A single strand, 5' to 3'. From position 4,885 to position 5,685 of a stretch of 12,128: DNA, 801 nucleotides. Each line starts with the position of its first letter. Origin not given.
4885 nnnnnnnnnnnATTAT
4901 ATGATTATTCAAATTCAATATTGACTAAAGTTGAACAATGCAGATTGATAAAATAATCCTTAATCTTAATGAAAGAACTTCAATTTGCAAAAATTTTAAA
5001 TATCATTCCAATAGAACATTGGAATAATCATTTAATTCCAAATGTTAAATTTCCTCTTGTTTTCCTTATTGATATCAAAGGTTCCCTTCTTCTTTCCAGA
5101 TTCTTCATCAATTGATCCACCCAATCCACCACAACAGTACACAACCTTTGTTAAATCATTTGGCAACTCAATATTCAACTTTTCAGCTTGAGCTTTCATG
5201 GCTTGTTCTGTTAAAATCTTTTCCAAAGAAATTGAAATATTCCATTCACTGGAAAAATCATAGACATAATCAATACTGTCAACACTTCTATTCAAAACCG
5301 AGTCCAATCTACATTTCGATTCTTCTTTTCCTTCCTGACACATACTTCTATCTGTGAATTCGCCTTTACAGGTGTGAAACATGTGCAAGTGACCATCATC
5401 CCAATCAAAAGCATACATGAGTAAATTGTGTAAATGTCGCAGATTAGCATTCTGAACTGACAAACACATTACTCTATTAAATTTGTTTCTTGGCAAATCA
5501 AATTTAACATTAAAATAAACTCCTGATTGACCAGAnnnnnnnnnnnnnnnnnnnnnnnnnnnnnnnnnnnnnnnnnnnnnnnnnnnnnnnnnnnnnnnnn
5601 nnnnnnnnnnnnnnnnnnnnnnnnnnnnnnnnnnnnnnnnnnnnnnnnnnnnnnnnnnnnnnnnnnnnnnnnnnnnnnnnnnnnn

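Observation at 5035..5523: C-terminal domain of the acidic protein matches the bacterial 'plasmid pRiA4b ORF-3-like' HLHxF signature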

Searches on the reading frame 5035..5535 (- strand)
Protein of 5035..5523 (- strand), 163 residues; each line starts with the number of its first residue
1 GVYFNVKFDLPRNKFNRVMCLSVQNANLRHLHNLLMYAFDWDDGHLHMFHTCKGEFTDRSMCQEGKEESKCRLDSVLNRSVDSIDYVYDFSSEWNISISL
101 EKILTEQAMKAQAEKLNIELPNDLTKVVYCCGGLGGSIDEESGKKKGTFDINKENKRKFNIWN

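Call 4: search_protein_families(library=pfam, proteins=[window:5035-5523:-], max_evalue=10)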
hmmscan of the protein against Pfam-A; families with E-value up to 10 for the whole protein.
seq(163 aa): 2 families
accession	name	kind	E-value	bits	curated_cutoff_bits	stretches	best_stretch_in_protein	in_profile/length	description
PF07929.16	PRiA4_ORF3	-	3.1e-18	66.5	26.6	1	24-109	24-114/173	Plasmid pRiA4b ORF-3-like protein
PF25486.1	DUF7909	-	0.0011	19.1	27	1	11-85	7-82/168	Domain of unknown function (DUF7909)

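Call 6: search_solved_structures(query=window:5035-5523:-, max_evalue=10, show_alignments=2)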
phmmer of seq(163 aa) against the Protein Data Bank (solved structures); distinct sequences matched with E-value up to 10: 4.
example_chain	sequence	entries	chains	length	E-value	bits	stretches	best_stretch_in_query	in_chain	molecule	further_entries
2i1s_A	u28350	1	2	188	9.1e-05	25.6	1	24-106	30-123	Hypothetical protein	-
5vwn_A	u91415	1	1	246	0.71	12.9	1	63-144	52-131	Triosephosphate isomerase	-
4rcx_A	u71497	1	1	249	0.76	12.9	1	63-144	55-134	Triosephosphate isomerase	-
6lvt_A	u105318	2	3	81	0.76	12.9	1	63-107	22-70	Acyl carrier protein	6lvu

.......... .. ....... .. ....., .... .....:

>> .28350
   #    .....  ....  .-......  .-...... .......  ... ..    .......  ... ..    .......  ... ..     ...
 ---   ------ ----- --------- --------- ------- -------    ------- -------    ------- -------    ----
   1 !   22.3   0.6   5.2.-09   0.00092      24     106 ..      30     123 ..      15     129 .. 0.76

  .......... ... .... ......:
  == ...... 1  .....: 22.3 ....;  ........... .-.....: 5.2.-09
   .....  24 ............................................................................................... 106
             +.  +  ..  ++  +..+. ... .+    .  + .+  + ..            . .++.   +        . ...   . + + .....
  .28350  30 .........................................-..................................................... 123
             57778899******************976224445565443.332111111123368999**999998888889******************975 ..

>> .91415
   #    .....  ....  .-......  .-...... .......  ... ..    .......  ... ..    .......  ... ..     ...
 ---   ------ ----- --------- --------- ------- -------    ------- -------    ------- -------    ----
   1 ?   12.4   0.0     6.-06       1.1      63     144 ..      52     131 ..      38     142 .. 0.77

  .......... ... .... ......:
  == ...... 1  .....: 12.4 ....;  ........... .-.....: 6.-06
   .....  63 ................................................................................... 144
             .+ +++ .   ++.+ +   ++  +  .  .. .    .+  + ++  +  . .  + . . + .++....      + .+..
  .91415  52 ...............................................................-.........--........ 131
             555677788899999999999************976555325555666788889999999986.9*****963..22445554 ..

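Call 18: search_protein_representatives(protein=window:5035-5523:-)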
Query: 163 residues. Proteins with E-value up to 0.001 (for the whole library): 686; up to 1e-10: 5; up to 1e-30: 3. The best 150 are listed.
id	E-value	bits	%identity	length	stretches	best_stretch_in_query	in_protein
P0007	5.1e-108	374.5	100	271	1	1-163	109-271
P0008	7.3e-46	172.3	54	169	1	14-162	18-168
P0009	1.5e-39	151.8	45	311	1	3-157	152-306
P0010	6.5e-12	61.9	40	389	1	26-105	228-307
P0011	3.4e-11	59.6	35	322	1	3-158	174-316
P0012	1.5e-09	54.2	36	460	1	16-111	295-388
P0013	2.5e-09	53.5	40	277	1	24-106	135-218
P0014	2.8e-09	53.4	29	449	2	25-107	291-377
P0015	3.3e-09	53.1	30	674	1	24-161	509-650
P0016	4.9e-09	52.6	42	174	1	26-108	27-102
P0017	6.5e-09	52.1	37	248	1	25-108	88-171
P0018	1.1e-08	51.5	37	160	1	26-109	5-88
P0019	1.1e-08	51.4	39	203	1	24-106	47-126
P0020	1.7e-08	50.8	37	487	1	25-103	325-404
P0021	1.7e-08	50.8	40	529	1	25-106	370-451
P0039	1.4e-07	47.9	38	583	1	25-107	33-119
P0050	4.4e-07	46.2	34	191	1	25-136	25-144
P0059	7.4e-07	45.5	35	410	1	26-107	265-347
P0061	9.2e-07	45.2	37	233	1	24-112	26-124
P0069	1.4e-06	44.6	36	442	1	27-107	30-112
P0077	2.0e-06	44.1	31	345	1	3-151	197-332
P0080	2.1e-06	44.0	32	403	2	25-100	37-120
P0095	3.0e-06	43.5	36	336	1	26-113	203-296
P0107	3.9e-06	43.1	26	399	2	26-162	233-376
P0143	8.9e-06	42.0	38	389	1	25-105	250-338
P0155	1.1e-05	41.7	38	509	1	24-107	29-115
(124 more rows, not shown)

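Call 20: list_cluster_members(proteins=[P0008, P0009, P0011, P0077, P0107, P0014, P0015, P0012, P0010, P0007])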
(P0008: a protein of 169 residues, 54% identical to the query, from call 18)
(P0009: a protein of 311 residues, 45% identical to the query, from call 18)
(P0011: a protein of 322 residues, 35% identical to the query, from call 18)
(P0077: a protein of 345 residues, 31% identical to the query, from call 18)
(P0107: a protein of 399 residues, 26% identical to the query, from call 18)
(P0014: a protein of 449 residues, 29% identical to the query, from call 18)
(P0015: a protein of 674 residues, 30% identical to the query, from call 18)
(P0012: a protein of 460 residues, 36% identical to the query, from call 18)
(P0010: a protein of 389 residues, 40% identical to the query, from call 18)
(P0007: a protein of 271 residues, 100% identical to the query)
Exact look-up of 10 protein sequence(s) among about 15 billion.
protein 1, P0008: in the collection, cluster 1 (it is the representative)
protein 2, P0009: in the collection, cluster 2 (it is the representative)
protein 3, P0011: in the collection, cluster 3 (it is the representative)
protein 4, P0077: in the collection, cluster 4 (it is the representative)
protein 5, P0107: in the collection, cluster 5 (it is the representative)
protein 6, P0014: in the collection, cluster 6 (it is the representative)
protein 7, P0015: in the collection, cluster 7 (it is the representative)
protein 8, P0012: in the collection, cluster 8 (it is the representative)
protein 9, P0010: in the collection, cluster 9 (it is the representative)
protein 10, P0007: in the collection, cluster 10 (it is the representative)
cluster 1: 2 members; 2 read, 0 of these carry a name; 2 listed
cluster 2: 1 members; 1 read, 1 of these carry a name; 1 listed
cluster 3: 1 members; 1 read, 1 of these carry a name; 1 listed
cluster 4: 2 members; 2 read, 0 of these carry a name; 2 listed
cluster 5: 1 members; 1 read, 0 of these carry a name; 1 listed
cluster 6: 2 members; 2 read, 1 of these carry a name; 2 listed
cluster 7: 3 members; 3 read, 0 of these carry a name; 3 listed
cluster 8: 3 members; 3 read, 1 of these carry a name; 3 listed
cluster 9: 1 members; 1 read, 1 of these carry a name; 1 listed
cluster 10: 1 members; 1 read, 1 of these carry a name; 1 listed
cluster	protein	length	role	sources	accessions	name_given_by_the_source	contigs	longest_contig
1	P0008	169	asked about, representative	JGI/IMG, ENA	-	-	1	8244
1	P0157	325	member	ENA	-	-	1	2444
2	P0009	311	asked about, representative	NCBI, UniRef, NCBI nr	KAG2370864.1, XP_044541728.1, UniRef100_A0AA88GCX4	hypothetical protein C9374_013775 [Naegleria lovaniensis] | Plasmid pRiA4b Orf3-like domain-containing protein n=1 Tax=Naegleria lovaniensis ... | uncharacterized protein C9374_013775 [Naegleria lovaniensis]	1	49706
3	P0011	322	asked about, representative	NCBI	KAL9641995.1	hypothetical protein ABK040_004051 [Willaertia magna]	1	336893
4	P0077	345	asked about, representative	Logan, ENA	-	-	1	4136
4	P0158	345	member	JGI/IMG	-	-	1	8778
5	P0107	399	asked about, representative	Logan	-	-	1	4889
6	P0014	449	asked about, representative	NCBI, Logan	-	-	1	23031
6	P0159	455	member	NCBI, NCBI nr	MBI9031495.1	plasmid pRiA4b ORF-3 family protein [bacterium]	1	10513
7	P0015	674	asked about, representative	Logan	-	-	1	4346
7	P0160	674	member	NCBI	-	-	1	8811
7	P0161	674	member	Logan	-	-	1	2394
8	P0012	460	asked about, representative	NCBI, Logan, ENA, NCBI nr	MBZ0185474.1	MAG: tetratricopeptide repeat protein [Candidatus Obscuribacterales bacterium] | tetratricopeptide repeat protein [Candidatus Obscuribacterales bacterium]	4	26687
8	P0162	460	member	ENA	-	-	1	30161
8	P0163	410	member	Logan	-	-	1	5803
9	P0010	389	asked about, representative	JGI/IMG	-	hypothetical protein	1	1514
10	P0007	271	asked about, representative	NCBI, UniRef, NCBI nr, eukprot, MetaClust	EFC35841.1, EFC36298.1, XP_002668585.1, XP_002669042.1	predicted protein [Naegleria gruberi] | Predicted protein n=1 Tax=Naegleria gruberi TaxID=5762 RepID=D2W3P5_NAEGR | uncharacterized protein NAEGRDRAFT_54716 [Naegleria gruberi]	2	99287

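Call 25: find_homologous_proteins(query=A2, max_evalue=0.001)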
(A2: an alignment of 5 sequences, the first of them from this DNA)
Query A2 (5 sequences) (163 aa, profile of the alignment): 4 proteins with E <= 0.001 among 494 candidates.
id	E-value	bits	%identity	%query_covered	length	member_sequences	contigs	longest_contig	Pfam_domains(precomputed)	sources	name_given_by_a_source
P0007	2.8e-75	269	100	100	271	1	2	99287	PF07929.17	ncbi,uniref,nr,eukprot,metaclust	ncbi:predicted protein [Naegleria gruberi]|uniref:Predicted protein n=1 Tax=Naegleria gruberi TaxID=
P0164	2.4e-11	61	30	71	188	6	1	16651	PF07929.17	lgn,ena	-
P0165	7.6e-11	60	26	81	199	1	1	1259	PF07929.17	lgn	-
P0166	2.1e-10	58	30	48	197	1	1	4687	PF07929.17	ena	-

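Call 26: find_homologous_proteins(query=A1, max_evalue=0.001)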
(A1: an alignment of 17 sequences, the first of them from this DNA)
Query A1 (17 sequences) (163 aa, profile of the alignment): 7665 proteins with E <= 0.001 among 8000 candidates; the best 120 are listed.
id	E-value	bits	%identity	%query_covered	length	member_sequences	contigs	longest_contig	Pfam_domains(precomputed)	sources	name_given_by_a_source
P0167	9.0e-63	229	30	83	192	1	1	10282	PF07929.17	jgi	jgi:hypothetical protein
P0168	2.5e-62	228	29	80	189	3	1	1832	PF07929.17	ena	-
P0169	3.4e-62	227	29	69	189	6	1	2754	PF07929.17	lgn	-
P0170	1.6e-61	225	28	69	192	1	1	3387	PF07929.17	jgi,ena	-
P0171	5.1e-61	224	32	56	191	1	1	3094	PF07929.17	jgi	jgi:hypothetical protein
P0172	1.2e-60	222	33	52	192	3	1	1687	PF07929.17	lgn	-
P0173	1.9e-60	222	27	77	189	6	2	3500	PF07929.17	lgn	-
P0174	1.9e-60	222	30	50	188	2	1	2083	PF07929.17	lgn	-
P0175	2.2e-60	222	31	83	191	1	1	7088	PF07929.17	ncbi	-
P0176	2.5e-60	221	30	66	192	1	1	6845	PF07929.17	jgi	jgi:Plasmid pRiA4b ORF-3-like protein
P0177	2.8e-60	221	31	83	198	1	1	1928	PF07929.17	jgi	jgi:hypothetical protein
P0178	4.4e-60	221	28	75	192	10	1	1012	PF07929.17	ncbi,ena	-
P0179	6.5e-60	220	28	53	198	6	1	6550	PF07929.17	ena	-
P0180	7.8e-60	220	36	56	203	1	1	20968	PF07929.17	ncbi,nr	ncbi:MAG TPA: plasmid pRiA4b ORF-3 family protein [Xanthomonadaceae bacterium]|nr:plasmid pRiA4b ORF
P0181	9.0e-60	220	26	79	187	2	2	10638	PF07929.17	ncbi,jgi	jgi:hypothetical protein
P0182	1.0e-59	219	37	50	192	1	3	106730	PF07929.17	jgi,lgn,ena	jgi:hypothetical protein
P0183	1.3e-59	219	29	82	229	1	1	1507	PF07929.17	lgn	-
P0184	1.4e-59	219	31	58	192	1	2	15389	PF07929.17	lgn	-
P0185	1.5e-59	219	31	74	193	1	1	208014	PF07929.17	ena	-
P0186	1.5e-59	219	29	52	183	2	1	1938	PF07929.17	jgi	jgi:hypothetical protein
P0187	1.6e-59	219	34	51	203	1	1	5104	PF07929.17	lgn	-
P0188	1.7e-59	219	28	58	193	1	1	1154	PF07929.17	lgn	-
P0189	1.8e-59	219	25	52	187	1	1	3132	PF07929.17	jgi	jgi:hypothetical protein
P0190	1.8e-59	219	29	61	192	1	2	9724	PF07929.17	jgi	jgi:hypothetical protein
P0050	1.8e-59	219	29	72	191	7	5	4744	PF07929.17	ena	-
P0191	2.0e-59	218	28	75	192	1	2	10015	PF07929.17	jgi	jgi:hypothetical protein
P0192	2.5e-59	218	28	64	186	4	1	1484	PF07929.17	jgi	jgi:Plasmid pRiA4b ORF-3-like protein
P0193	3.0e-59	218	29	58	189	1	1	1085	PF07929.17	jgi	jgi:hypothetical protein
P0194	3.4e-59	218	26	66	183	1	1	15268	PF07929.17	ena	-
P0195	3.7e-59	218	33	52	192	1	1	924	PF07929.17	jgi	-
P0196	4.1e-59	217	29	50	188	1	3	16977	PF07929.17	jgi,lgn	jgi:hypothetical protein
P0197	4.5e-59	217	29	51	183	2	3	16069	PF07929.17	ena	-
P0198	4.9e-59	217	34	57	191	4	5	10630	PF07929.17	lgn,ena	-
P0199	5.0e-59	217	26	79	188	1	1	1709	PF07929.17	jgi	jgi:hypothetical protein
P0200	5.5e-59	217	29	52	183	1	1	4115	PF07929.17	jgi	jgi:hypothetical protein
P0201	5.8e-59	217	28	82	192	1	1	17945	PF07929.17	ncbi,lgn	-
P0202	6.0e-59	217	30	82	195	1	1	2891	PF07929.17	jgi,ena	jgi:hypothetical protein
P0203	6.9e-59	217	29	66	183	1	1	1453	PF07929.17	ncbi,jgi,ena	-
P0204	7.0e-59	217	27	61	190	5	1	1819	PF07929.17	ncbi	-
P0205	7.6e-59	217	26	77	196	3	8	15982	PF07929.17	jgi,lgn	jgi:hypothetical protein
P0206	7.8e-59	217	28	52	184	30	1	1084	PF07929.17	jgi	jgi:Plasmid pRiA4b ORF-3-like protein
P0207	9.8e-59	216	28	64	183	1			PF07929.17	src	-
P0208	1.0e-58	216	32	67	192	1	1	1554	PF07929.17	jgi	jgi:hypothetical protein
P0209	1.1e-58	216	25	85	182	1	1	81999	PF07929.17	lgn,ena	-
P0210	1.1e-58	216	30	67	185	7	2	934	PF07929.17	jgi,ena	-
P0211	1.2e-58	216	28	61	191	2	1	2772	PF07929.17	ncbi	-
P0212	1.2e-58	216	27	66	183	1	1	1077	PF07929.17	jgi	jgi:hypothetical protein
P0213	1.3e-58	216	29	58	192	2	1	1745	PF07929.17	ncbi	-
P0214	1.5e-58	216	28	64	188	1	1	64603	PF07929.17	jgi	jgi:hypothetical protein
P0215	1.6e-58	216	29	50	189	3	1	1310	PF07929.17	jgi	jgi:hypothetical protein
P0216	1.6e-58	216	29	58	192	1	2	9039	PF07929.17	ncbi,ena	-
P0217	1.7e-58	215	34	56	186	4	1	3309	PF07929.17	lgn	-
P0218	1.7e-58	215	30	56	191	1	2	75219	PF07929.17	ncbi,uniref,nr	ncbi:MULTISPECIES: plasmid pRiA4b ORF-3 family protein [Psychrilyobacter]|uniref:Plasmid pRiA4b ORF-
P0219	1.8e-58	215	37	52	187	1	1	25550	PF07929.17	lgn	-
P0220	1.8e-58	215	26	54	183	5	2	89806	PF07929.17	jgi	jgi:hypothetical protein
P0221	1.9e-58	215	29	72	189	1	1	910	PF07929.17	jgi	jgi:hypothetical protein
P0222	2.1e-58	215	31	56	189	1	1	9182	PF07929.17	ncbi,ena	-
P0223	2.1e-58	215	29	75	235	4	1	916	PF07929.17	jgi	-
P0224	2.2e-58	215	27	61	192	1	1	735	PF07929.17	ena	-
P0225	2.3e-58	215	33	69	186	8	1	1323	PF07929.17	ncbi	-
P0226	2.4e-58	215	30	54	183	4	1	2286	PF07929.17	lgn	-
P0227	2.4e-58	215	27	80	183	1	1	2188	PF07929.17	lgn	-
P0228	2.7e-58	215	33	75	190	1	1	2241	PF07929.17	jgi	jgi:hypothetical protein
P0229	3.1e-58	215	25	61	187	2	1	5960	PF07929.17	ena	-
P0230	3.2e-58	215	32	55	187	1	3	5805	PF07929.17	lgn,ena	-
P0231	3.3e-58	214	30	69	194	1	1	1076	PF07929.17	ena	-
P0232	3.3e-58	214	29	72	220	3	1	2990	PF07929.17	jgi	jgi:hypothetical protein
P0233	3.3e-58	214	30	50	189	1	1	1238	PF07929.17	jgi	jgi:hypothetical protein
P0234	3.6e-58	214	28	52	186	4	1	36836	PF07929.17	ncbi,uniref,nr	ncbi:plasmid pRiA4b ORF-3 family protein [Candidatus Chloroploca asiatica]|uniref:Plasmid pRiA4b Orf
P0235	3.7e-58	214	29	58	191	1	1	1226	PF07929.17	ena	-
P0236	3.9e-58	214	31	64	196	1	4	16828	PF07929.17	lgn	-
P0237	3.9e-58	214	32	51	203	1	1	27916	PF07929.17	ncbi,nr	ncbi:MAG: plasmid pRiA4b ORF-3 family protein [Desulfomonilaceae bacterium]|nr:plasmid pRiA4b ORF-3 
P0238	4.0e-58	214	29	75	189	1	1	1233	PF07929.17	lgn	-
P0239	4.1e-58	214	26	61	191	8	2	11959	PF07929.17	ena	-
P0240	4.3e-58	214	29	58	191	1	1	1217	PF07929.17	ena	-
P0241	4.3e-58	214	32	64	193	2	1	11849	PF07929.17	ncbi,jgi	jgi:hypothetical protein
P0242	4.3e-58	214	28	84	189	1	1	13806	PF07929.17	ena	-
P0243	4.5e-58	214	35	65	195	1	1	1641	PF07929.17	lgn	-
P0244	5.1e-58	214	30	67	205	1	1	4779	PF07929.17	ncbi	-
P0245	5.2e-58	214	29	66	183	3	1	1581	PF07929.17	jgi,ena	-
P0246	5.2e-58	214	34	69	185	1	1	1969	PF07929.17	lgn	-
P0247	5.2e-58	214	28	52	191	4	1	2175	PF07929.17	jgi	jgi:hypothetical protein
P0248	5.2e-58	214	31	87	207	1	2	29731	PF07929.17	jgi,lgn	-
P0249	5.5e-58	214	27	64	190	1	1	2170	PF07929.17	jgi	jgi:Plasmid pRiA4b ORF-3-like protein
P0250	5.6e-58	214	28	66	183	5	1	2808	PF07929.17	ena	-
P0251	5.8e-58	214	23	78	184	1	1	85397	PF07929.17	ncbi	-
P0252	6.4e-58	214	32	51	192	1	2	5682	PF07929.17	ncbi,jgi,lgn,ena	-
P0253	6.5e-58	214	25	77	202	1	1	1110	PF07929.17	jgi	jgi:hypothetical protein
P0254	6.7e-58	213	32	51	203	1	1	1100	PF07929.17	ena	-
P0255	6.9e-58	213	32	75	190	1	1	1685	PF07929.17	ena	-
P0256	7.3e-58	213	26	54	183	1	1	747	PF07929.17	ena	-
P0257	7.4e-58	213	29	77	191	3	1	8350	PF07929.17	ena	-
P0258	7.7e-58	213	28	52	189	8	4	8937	PF07929.17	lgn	-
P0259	8.0e-58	213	26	78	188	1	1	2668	PF07929.17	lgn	-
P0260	8.3e-58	213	31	53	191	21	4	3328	PF07929.17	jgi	jgi:hypothetical protein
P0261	8.8e-58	213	29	52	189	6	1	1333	PF07929.17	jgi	jgi:hypothetical protein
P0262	8.9e-58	213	30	71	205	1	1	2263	PF07929.17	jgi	jgi:hypothetical protein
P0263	9.4e-58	213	27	55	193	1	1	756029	PF07929.17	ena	-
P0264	9.5e-58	213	25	71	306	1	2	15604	PF07929.17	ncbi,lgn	-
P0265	9.8e-58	213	29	64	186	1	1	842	PF07929.17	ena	-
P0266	1.0e-57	213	29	56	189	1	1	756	PF07929.17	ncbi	-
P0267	1.0e-57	213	26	48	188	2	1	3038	PF07929.17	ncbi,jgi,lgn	jgi:hypothetical protein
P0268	1.0e-57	213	32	54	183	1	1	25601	PF07929.17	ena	-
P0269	1.1e-57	213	28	56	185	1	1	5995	PF07929.17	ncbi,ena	-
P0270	1.1e-57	213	26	66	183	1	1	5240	PF07929.17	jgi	jgi:hypothetical protein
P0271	1.1e-57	213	30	52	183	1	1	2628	PF07929.17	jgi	jgi:hypothetical protein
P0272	1.1e-57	213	29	46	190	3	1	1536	PF07929.17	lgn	-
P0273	1.1e-57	213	31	77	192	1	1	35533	PF07929.17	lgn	-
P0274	1.1e-57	213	26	75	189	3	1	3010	PF07929.17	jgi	-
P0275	1.3e-57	213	34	54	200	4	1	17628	PF07929.17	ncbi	ncbi:MAG: plasmid pRiA4b ORF-3 family protein [Bryobacteraceae bacterium]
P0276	1.3e-57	213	32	56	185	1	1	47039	PF07929.17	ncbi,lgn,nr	ncbi:MAG: plasmid pRiA4b ORF-3 family protein [Methylococcales bacterium]|nr:plasmid pRiA4b ORF-3 fa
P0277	1.3e-57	213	30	63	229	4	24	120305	PF07929.17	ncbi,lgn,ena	-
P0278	1.4e-57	212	30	61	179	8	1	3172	PF07929.17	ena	-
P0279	1.4e-57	212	26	53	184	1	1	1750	PF07929.17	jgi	jgi:hypothetical protein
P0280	1.4e-57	212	28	77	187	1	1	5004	PF07929.17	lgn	-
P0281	1.5e-57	212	27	64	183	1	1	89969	PF07929.17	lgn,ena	-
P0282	1.6e-57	212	-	-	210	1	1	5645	PF07929.17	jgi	jgi:Plasmid pRiA4b ORF-3-like protein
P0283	1.6e-57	212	34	55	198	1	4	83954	PF07929.17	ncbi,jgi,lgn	ncbi:MAG: plasmid pRiA4b ORF-3 family protein [Bryobacteraceae bacterium]|jgi:hypothetical protein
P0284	1.7e-57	212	26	74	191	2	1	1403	PF07929.17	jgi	jgi:hypothetical protein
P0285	1.8e-57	212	26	69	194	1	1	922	PF07929.17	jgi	jgi:hypothetical protein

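Call 34: search_protein_families(library=pfam, alignment_id=A4, max_evalue=0.001)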
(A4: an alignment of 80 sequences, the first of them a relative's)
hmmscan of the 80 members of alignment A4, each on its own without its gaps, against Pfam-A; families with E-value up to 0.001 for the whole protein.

A. member 1, P0009 (311 aa): 1 family
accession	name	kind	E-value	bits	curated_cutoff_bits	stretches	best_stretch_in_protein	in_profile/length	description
PF07929.16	PRiA4_ORF3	-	6.3e-22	78.5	26.6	1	154-258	4-114/173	Plasmid pRiA4b ORF-3-like protein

B. families by the number of members that match (of 80 scanned): 32 families (the first 25 are shown)
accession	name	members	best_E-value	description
PF07929.16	PRiA4_ORF3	80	1.3e-115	Plasmid pRiA4b ORF-3-like protein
PF07719.23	TPR_2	3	1.2e-24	Tetratricopeptide repeat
PF00515.34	TPR_1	3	2.7e-20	Tetratricopeptide repeat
PF13432.12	TPR_16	3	1.3e-19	Tetratricopeptide repeat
PF13424.12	TPR_12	3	9.9e-18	Tetratricopeptide repeat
PF02810.21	SEC-C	3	2.5e-10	SEC-C motif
PF14559.12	TPR_19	2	1.9e-20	Tetratricopeptide repeat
PF13181.12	TPR_8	2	1e-18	Tetratricopeptide repeat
PF13431.12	TPR_17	2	3.3e-18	Tetratricopeptide repeat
PF23914.1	TPR_CcmH_CycH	2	2.3e-17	Cytochrome c-type biogenesis protein H TPR domain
PF13428.12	TPR_14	2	7.1e-17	Tetratricopeptide repeat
PF13414.12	TPR_11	2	5.4e-16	TPR repeat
PF12895.13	ANAPC3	2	5.6e-11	Anaphase-promoting complex, cyclosome, subunit 3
PF13174.12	TPR_6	2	7.7e-07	Tetratricopeptide repeat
PF13176.12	TPR_7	2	4e-06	Tetratricopeptide repeat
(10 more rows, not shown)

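Call 35: predict_structure(alignment_id=A3)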
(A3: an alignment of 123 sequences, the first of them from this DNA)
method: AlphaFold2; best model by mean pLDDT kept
length: 167 residues; sequences in the alignment: 123
mean_pLDDT: 77.6   pTM: 0.74
mean pLDDT of the five models: 77.6, 77.2, 77.1, 74.7, 74.6
residues with pLDDT >= 90: 54; 70-90: 58; 50-70: 41; < 50: 14
segments of 3 or more residues with pLDDT < 50: 137-143, 148-152
pLDDT, mean of each block of 10 residues (from residue 1): 70 73 69 91 86 97 92 95 93 86 90 84 72 54 51 54 53
secondary structure, 60 per line:
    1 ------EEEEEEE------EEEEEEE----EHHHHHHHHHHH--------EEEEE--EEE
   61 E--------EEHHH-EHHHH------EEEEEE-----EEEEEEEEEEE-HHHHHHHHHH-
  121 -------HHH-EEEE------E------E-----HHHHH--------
elements in order: E7-13 E20-26 H32-42 E51-55 E58-61 H77-80 E87-92 E98-108 H110-119 E132-135 H155-159

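Call 39: find_encoding_contigs(protein=P0009, flank=8000, max_places=3)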
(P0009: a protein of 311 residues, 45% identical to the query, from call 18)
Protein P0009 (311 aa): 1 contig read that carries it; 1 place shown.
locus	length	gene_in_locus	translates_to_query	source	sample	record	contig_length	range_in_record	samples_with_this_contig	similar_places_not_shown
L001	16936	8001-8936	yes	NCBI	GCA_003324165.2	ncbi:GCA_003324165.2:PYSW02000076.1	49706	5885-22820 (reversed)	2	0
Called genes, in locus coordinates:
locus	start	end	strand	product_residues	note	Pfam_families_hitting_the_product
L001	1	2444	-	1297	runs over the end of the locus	-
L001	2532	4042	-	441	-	PF12146:Hydrolase_4 (weak)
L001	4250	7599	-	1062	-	PF00069:Pkinase, PF07714:PK_Tyr_Ser-Thr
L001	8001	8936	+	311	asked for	PF07929:PRiA4_ORF3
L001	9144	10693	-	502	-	PF01565:FAD_binding_4, PF08031:BBE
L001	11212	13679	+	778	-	PF13229:Beta_helix, PF05048:NosD (weak)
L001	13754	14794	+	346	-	PF03372:Exo_endo_phos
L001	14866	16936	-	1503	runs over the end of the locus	PF00076:RRM_1, PF00289:Biotin_carb_N, PF02222:ATP-grasp, PF02786:CPSase_L_D2, PF07478:Dala_Dala_lig_C, PF02785:Biotin_carb_C, PF00682:HMGL-like, PF02436:PYC_OADA, +1 more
